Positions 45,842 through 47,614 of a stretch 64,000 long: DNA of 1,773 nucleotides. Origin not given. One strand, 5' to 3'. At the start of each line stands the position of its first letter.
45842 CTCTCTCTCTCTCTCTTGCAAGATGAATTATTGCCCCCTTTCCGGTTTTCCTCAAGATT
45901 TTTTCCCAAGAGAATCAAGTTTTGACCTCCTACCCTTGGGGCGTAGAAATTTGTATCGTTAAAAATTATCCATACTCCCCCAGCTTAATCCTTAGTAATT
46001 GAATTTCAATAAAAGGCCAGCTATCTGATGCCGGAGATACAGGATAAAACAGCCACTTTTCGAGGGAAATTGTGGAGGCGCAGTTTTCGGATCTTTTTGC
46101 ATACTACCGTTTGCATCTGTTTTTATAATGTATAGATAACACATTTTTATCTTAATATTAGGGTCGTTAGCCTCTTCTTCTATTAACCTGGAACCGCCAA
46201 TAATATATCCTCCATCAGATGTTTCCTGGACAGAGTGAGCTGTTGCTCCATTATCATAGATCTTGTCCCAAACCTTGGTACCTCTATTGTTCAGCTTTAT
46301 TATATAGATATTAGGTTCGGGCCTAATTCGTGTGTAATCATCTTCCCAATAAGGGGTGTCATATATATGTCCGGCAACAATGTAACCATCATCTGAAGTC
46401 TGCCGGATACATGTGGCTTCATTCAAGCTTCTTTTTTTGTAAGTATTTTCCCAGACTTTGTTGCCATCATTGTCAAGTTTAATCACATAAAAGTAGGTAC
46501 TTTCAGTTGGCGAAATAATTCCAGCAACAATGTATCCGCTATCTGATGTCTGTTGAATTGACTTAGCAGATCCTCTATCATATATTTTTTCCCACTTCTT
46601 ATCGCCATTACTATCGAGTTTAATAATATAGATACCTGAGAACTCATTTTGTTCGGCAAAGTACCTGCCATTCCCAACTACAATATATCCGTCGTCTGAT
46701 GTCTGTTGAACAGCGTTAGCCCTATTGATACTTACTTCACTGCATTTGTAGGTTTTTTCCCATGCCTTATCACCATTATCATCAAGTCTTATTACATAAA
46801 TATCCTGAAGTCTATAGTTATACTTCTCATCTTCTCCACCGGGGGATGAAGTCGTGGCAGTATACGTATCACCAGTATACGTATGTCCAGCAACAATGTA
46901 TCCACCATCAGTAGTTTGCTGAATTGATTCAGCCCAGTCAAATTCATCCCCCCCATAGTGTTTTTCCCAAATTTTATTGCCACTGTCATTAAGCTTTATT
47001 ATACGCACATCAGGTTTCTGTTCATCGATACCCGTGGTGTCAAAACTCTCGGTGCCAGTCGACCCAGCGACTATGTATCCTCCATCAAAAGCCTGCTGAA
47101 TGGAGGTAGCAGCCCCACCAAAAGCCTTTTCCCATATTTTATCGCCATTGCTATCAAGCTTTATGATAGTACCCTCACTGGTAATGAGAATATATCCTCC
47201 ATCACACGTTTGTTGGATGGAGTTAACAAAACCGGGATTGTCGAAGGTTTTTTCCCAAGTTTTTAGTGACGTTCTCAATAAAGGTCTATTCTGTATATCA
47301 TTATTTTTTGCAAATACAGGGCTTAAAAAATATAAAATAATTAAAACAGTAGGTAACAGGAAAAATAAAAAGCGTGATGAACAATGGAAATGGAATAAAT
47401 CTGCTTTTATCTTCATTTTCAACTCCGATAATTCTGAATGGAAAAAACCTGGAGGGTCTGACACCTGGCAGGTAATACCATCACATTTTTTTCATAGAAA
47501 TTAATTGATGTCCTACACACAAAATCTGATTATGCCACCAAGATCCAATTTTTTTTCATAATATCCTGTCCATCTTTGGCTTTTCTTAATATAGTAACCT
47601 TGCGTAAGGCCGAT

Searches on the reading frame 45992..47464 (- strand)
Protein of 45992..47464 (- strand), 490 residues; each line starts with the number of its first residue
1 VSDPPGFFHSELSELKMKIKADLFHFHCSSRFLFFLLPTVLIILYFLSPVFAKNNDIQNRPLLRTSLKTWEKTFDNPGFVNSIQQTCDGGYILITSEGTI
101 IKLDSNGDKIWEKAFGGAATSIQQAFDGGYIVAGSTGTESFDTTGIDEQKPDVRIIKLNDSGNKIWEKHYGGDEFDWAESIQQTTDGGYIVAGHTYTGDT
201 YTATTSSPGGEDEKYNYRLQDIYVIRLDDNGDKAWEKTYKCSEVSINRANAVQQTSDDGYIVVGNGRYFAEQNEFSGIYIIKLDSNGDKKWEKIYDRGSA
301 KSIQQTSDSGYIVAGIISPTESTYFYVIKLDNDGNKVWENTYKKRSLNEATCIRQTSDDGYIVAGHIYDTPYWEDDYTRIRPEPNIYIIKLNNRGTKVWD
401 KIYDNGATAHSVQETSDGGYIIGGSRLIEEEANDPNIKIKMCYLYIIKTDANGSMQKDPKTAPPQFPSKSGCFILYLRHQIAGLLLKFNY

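Call 27: search_protein_families(library=pfam, proteins=[window:45992-47464:-], max_evalue=0.001)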
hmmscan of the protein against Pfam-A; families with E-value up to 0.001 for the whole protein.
window:45992-47464:- (490 aa): 2 families
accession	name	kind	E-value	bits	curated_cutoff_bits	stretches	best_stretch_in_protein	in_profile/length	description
PF22701.2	Mala_s_1-like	-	3.8e-07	30.5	27.5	1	58-161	70-171/195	Mal s 1 allergenic protein-like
PF05402.18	PqqD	-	0.00074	20.2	23.4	0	154-174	11-32/67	Coenzyme PQQ synthesis protein D (PqqD)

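Call 81: search_protein_families(library=ncbifam, proteins=[window:45992-47464:-], max_evalue=0.00001)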
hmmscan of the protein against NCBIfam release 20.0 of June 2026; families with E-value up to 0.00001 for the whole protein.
window:45992-47464:- (490 aa): 1 family
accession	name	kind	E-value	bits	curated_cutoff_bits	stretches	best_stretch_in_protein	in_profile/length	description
NF047494.1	Lepto_SBBP_lipo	equivalog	3.2e-15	55.8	400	1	218-296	158-239/466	SBBP repeat beta-propeller lipoprotein, LipL53 family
